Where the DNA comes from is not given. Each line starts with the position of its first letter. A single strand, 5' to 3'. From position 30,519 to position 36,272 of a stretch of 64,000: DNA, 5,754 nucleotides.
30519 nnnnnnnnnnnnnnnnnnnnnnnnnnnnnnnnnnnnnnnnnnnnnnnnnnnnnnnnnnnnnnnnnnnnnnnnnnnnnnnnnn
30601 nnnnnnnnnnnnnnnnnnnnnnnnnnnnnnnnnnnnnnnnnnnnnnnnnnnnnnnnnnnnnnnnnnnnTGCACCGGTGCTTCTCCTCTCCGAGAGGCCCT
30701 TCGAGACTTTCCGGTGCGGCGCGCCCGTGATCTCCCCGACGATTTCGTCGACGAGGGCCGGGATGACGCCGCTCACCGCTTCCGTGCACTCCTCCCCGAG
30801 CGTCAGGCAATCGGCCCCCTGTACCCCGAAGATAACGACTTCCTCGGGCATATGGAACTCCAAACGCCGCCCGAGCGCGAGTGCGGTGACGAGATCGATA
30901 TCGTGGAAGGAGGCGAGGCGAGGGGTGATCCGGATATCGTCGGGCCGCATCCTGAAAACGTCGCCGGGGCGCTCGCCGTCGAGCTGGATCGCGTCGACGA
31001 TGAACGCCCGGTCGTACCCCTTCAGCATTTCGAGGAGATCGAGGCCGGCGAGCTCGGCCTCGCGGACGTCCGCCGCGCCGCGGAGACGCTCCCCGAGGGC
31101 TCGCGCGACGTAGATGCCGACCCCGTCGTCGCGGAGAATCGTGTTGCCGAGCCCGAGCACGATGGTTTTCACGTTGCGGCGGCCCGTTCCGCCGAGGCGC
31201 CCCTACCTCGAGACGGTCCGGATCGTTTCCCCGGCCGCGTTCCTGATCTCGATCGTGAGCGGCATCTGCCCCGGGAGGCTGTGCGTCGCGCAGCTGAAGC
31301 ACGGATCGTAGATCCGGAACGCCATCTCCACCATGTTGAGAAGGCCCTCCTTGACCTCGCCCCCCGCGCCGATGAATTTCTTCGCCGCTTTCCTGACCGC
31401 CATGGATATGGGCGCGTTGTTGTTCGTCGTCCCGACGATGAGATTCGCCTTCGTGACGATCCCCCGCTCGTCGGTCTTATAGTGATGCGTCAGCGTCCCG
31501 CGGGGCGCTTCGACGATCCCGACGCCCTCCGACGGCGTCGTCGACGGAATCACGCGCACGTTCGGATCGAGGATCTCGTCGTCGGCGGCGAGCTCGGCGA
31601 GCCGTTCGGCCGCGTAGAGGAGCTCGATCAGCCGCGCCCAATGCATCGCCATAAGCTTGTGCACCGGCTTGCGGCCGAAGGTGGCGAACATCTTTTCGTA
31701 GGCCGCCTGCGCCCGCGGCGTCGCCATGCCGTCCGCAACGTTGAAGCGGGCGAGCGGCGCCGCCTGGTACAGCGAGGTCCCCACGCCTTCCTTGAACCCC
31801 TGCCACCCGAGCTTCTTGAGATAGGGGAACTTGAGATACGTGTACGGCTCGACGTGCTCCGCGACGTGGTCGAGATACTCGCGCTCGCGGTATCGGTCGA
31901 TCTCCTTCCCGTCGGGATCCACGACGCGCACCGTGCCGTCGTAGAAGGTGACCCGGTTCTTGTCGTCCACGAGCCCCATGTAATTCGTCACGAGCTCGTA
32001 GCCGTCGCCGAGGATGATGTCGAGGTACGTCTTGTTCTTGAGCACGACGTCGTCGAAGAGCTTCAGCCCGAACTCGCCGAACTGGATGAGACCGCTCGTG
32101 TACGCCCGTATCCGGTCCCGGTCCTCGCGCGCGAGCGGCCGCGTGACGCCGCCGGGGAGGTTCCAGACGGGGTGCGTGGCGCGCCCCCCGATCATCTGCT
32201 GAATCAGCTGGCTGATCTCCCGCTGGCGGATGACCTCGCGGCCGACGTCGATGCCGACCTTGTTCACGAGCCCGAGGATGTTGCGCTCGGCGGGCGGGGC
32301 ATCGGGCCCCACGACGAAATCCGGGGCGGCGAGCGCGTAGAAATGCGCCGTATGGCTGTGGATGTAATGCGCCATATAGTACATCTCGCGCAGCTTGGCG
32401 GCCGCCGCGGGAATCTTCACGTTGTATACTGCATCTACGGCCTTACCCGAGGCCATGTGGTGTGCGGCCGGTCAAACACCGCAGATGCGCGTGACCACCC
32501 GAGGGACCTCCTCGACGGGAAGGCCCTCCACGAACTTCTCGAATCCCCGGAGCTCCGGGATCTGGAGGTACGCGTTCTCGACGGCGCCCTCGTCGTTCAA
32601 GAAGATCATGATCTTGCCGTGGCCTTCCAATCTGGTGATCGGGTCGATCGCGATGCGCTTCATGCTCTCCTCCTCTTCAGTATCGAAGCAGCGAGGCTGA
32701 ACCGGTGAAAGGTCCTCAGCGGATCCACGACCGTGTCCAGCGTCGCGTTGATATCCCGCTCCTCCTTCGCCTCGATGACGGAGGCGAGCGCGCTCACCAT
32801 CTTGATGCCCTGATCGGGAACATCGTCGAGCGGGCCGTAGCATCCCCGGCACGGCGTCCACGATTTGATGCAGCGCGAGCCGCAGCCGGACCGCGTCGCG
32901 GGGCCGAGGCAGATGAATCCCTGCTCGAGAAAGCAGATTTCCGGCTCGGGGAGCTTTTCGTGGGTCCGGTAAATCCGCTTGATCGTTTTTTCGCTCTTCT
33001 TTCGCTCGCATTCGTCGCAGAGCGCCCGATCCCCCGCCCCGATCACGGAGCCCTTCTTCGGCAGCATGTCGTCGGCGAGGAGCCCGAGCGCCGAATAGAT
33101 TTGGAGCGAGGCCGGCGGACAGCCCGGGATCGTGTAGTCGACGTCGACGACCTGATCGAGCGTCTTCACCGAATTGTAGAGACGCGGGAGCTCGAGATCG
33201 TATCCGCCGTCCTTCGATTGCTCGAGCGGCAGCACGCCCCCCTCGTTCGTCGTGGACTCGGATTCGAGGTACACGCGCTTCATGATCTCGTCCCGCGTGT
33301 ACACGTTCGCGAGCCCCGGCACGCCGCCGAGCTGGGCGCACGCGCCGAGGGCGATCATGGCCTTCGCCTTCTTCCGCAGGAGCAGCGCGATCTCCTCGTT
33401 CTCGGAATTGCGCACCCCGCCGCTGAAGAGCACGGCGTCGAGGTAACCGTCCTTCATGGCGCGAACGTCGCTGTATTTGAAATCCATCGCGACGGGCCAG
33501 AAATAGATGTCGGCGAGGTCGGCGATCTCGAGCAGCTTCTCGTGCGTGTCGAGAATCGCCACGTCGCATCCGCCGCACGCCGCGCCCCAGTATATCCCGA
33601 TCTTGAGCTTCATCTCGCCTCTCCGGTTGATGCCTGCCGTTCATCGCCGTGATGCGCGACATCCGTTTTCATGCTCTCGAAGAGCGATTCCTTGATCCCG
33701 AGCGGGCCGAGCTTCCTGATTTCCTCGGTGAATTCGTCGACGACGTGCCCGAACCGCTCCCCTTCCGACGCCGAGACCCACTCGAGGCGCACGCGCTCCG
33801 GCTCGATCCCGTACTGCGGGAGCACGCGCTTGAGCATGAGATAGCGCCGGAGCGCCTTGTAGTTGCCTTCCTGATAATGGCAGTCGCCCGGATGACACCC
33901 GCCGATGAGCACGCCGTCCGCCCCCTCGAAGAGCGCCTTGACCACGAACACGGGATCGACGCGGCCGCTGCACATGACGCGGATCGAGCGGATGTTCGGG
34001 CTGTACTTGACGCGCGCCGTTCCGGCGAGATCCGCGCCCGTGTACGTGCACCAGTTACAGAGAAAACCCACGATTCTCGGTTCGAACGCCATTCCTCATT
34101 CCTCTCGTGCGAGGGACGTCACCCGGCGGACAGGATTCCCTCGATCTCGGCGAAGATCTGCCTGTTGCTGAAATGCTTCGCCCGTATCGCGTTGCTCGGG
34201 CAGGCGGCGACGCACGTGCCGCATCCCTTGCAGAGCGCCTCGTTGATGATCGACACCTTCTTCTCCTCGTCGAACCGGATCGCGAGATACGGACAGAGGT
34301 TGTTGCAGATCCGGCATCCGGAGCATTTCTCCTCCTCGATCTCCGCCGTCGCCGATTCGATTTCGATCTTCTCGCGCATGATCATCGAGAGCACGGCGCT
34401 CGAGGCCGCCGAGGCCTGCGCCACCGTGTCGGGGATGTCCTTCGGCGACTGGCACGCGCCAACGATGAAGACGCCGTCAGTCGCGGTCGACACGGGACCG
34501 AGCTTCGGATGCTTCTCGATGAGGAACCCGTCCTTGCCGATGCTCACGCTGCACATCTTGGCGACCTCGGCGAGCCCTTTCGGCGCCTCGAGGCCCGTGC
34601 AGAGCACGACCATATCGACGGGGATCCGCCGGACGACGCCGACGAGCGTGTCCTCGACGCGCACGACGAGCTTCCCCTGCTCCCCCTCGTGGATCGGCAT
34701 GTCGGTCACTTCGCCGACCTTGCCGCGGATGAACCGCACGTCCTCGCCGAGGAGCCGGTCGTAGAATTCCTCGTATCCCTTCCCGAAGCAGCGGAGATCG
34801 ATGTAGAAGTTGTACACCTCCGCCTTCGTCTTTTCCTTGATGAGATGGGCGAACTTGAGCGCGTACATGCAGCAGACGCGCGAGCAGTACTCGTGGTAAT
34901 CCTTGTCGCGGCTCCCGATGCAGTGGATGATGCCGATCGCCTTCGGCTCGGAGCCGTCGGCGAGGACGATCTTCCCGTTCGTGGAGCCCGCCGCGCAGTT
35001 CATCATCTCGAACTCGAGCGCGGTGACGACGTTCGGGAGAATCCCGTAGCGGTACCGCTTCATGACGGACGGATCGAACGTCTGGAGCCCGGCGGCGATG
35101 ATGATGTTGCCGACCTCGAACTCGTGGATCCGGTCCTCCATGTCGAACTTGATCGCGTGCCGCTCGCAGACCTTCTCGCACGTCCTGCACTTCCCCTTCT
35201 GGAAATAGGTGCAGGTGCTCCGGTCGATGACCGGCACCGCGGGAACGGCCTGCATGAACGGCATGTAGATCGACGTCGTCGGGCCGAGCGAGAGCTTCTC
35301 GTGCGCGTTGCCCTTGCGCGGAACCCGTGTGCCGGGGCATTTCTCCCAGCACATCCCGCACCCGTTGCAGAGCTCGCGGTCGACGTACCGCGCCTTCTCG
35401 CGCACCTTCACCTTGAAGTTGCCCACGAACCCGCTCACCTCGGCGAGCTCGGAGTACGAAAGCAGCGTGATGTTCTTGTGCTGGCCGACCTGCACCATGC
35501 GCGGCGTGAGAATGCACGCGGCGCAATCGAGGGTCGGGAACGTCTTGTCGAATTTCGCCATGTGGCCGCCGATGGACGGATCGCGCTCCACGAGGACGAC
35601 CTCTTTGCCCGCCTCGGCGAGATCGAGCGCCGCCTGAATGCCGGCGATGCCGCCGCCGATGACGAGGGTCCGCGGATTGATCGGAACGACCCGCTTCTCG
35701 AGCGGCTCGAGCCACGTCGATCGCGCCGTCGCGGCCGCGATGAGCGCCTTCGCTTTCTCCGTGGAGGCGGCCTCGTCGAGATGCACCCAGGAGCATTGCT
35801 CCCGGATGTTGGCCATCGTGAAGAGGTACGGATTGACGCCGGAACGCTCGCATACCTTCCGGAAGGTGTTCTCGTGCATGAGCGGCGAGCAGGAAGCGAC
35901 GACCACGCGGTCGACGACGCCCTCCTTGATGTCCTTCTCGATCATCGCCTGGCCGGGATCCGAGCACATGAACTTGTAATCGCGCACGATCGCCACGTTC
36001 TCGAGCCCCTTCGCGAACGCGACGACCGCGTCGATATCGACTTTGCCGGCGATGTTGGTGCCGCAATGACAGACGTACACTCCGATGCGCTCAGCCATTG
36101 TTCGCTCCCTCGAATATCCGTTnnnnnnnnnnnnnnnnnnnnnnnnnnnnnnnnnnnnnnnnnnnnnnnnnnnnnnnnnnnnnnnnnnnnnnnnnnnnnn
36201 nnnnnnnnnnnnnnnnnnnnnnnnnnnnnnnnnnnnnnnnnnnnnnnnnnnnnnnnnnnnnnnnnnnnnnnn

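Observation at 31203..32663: In-frame UGA at the N-terminal nickel-ligand position of a [NiFe]-hydrogenase large subunit: candidate N-terminal selenocysteine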

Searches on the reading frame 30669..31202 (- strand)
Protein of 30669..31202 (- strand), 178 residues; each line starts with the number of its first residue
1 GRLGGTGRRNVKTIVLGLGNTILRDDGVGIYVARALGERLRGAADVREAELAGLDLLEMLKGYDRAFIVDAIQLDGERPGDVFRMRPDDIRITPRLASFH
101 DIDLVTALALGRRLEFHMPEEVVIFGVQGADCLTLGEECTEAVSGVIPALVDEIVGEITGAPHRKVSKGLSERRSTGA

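Call 26: search_protein_families(library=pfam, proteins=[window:30669-31202:-], max_evalue=0.00001)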
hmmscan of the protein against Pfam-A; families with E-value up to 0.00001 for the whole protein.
window:30669-31202:- (178 aa): 1 family
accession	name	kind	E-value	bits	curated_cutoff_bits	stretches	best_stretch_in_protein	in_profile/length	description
PF01750.23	HycI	-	6.2e-13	49.2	23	1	32-156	3-129/130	Hydrogenase maturation protease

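Call 54: search_protein_families(library=ncbifam, proteins=[window:30669-31172:-], max_evalue=1e-10)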
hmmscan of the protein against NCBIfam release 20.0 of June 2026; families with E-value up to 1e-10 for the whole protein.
window:30669-31172:- (168 aa): 4 families
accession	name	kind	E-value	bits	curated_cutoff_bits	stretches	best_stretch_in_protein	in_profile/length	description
TIGR00072.1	hydrog_prot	superfamily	3.6e-30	104.9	47.45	1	5-147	2-144/145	hydrogenase maturation protease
NF045519.1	NiFeSe_H2_mat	exception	4.5e-19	68.8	190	1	2-148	2-147/152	NiFeSe hydrogenase maturation protease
TIGR00140.1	hupD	subfamily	8.7e-18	64.7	151.8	1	4-148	2-147/151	HyaD/HybD family hydrogenase maturation endopeptidase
NF007777.0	PRK10466.1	equivalog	7e-14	51.9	190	1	1-149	1-150/164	HyaD/HybD family hydrogenase maturation endopeptidase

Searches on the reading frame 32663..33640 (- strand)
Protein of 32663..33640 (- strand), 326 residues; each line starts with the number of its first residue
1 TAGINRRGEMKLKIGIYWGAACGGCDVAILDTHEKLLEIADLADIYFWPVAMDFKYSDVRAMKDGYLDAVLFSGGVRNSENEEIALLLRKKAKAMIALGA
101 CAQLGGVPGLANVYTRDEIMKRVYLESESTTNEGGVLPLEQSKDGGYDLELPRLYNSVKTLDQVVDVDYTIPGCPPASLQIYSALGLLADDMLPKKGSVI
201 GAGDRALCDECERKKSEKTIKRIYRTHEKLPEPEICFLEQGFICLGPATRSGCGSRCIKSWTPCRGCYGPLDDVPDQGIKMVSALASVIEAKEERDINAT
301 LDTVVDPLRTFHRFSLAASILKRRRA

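Call 26: search_protein_families(library=pfam, proteins=[window:32663-33640:-], max_evalue=0.00001)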
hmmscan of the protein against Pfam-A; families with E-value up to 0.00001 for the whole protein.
window:32663-33640:- (326 aa): 1 family
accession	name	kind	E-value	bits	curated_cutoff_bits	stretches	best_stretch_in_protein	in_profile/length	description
PF01058.29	Oxidored_q6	-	8.3e-23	81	27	1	22-185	1-125/128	NADH ubiquinone oxidoreductase, 20 Kd subunit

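Call 54: search_protein_families(library=ncbifam, proteins=[window:32663-33613:-], max_evalue=1e-10)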
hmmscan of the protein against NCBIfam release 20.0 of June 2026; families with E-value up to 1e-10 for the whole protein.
window:32663-33613:- (317 aa): 4 families
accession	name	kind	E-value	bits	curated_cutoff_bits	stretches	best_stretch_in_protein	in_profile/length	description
NF045875.1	F420_non_VhuG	exception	2.1e-63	214.2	450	1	2-314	4-283/286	F420-non-reducing hydrogenase subunit VhuG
NF040831.1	sulfhyd_ShyD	equivalog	6.4e-22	78.3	460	0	3-119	1-109/240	NAD(P)-dependent hydrogenase/sulfhydrogenase 2 subunit delta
NF040836.1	sulfhyd_HydD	equivalog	8e-19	67.8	500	1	2-263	5-214/261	NADPH-dependent hydrogenase/sulfhydrogenase 1 subunit delta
TIGR03294.1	FrhG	equivalog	1.6e-12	47.7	245.5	0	6-99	5-94/228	coenzyme F420 hydrogenase subunit gamma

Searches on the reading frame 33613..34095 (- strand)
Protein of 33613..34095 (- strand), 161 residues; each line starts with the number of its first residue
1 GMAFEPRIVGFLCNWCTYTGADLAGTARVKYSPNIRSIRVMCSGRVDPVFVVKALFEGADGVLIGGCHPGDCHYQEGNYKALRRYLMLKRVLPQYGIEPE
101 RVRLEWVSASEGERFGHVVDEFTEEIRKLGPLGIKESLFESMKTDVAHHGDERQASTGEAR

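Call 26: search_protein_families(library=pfam, proteins=[window:33613-34095:-], max_evalue=0.00001)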
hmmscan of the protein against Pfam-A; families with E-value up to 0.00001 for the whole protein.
window:33613-34095:- (161 aa): 1 family
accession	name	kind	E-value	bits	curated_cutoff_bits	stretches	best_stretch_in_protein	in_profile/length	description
PF02662.21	FlpD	-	5.1e-55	185.2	22.3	1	8-130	1-123/123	Methyl-viologen-reducing hydrogenase, delta subunit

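Call 54: search_protein_families(library=ncbifam, proteins=[window:33613-34092:-], max_evalue=1e-10)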
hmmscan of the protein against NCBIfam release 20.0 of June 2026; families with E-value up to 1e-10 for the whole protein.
window:33613-34092:- (160 aa): 3 families
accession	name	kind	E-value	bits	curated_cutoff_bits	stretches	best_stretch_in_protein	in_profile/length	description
NF040770.1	hetero_SS_HdrA2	exception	3.8e-54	184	1100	1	4-133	647-776/777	CoB-CoM heterodisulfide reductase HdrA2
NF045873.1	F420_non_VhuD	exception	1.2e-36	125.7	215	1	4-134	1-131/132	F420-non-reducing hydrogenase iron-sulfur subunit VhuD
NF041891.1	hdrA_Methbact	equivalog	4.6e-12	45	1300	1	4-127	643-760/762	ferredoxin:CoB-CoM heterodisulfide reductase subunit HdrA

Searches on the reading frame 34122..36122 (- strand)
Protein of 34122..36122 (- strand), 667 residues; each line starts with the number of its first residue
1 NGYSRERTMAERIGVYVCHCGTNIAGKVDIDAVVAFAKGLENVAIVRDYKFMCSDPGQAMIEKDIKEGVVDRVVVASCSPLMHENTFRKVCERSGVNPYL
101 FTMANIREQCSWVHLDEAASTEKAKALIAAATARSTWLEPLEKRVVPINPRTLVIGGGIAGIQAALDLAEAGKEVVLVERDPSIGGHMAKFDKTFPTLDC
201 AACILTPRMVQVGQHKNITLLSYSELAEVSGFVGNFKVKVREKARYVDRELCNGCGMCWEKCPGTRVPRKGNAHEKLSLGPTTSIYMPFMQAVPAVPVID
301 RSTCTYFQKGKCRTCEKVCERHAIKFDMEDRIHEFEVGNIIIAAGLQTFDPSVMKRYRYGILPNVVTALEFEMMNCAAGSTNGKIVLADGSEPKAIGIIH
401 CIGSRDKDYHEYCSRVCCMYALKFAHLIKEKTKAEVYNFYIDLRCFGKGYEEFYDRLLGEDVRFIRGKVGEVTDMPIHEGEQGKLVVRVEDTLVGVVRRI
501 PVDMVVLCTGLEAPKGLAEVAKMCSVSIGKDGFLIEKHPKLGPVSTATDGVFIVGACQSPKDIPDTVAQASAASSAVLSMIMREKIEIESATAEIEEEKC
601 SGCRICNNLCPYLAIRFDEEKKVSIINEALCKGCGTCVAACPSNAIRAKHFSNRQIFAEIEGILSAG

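Call 26: search_protein_families(library=pfam, proteins=[window:34122-36122:-], max_evalue=0.00001)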
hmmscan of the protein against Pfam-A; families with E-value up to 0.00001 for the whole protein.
window:34122-36122:- (667 aa): 14 families
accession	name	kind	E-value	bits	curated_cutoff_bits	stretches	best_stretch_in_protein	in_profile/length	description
PF00037.32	Fer4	-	2e-18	65.8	21.1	1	625-647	2-24/24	4Fe-4S binding domain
PF12837.12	Fer4_6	-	9.1e-13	47.9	25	0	626-646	4-24/24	4Fe-4S binding domain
PF12838.12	Fer4_7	-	1.5e-12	48.2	27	1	599-645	1-52/52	4Fe-4S dicluster domain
PF07992.20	Pyr_redox_2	-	5.9e-12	46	26.1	1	151-250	2-58/291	Pyridine nucleotide-disulphide oxidoreductase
PF13484.11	Fer4_16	-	4.8e-11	43.7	30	0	631-652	2-25/66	4Fe-4S double cluster binding domain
PF13237.11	Fer4_10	-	1.1e-10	41.8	25.5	1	594-642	3-53/53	4Fe-4S dicluster domain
PF25160.1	LdpA_Fe-S-bd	-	4.7e-10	39.5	27.6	1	604-649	7-46/49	LdpA Fe-S cluster-binding domain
PF13450.12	NAD_binding_8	-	3e-09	37.5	21.9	1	154-206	1-53/68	NAD(P)-binding Rossmann-like domain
PF01266.30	DAO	-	5.2e-09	36.5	27.9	1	152-186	2-36/353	FAD dependent oxidoreductase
PF12831.13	FAD_oxidored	-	5.7e-09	36.2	27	1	153-189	3-39/416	FAD dependent oxidoreductase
PF14697.11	Fer4_21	-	7.8e-09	36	35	1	593-647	1-58/59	4Fe-4S dicluster domain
PF00890.30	FAD_binding_2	-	7.8e-08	32.3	20.4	1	153-189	3-39/414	FAD binding domain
PF13187.11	Fer4_9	-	1.1e-07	32.2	27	1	599-646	1-52/52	4Fe-4S dicluster domain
PF12797.12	Fer4_2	-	5.2e-06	26.5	24.5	0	625-643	4-22/22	4Fe-4S binding domain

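Call 54: search_protein_families(library=ncbifam, proteins=[window:34122-36098:-], max_evalue=1e-10)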
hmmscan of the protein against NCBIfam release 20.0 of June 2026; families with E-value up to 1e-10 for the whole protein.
window:34122-36098:- (659 aa): 13 families
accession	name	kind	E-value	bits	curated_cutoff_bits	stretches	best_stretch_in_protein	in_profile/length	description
NF040770.1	hetero_SS_HdrA2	exception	2.6e-236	786.4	1100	1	4-655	1-640/777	CoB-CoM heterodisulfide reductase HdrA2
NF041778.1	hetero_SS_HdrA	equivalog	3.8e-175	583.9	1400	1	3-658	6-653/771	ferredoxin:CoB-CoM heterodisulfide reductase subunit HdrA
NF041891.1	hdrA_Methbact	equivalog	3e-163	544.9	1300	1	4-657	2-637/762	ferredoxin:CoB-CoM heterodisulfide reductase subunit HdrA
NF038196.1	ferrodoxin_EFR1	subfamily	3.1e-14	53.6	75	0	565-642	161-233/242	EFR1 family ferrodoxin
TIGR02700.1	flavo_MJ0208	hypoth_equivalog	6.9e-14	51.7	251.35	1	558-640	114-196/234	dihydromethanopterin reductase (acceptor)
TIGR02179.1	PorD_KorD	subfamily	1.2e-13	50.9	60.05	1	587-639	22-73/78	2-oxoacid:acceptor oxidoreductase, delta subunit, pyruvate/2-ketoisovalerate family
NF007203.0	PRK09624.1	equivalog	1.1e-11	44.9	171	0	584-639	45-99/105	pyuvate ferredoxin oxidoreductase subunit delta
NF040864.1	HgcB_ferredoxin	equivalog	1.4e-11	44.1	99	0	583-641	7-64/93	mercury methylation ferredoxin HgcB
NF040684.1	PorD_Arch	equivalog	2.2e-11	43.7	120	0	587-640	29-81/85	pyruvate synthase subunit PorD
TIGR01944.1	rnfB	subfamily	4.1e-11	42.8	68.7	0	578-643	101-165/190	RnfABCDGE type electron transport complex subunit B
NF007202.0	PRK09623.1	equivalog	4.9e-11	42.9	166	0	585-639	46-99/105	3-methyl-2-oxobutanoate dehydrogenase subunit delta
NF007204.0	PRK09625.1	equivalog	5.6e-11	42.6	125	0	589-640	58-108/133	pyruvate flavodoxin oxidoreductase subunit delta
NF009410.0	PRK12771.1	subfamily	6.7e-11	41.5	516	0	100-180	99-177/566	NAD(P)-binding protein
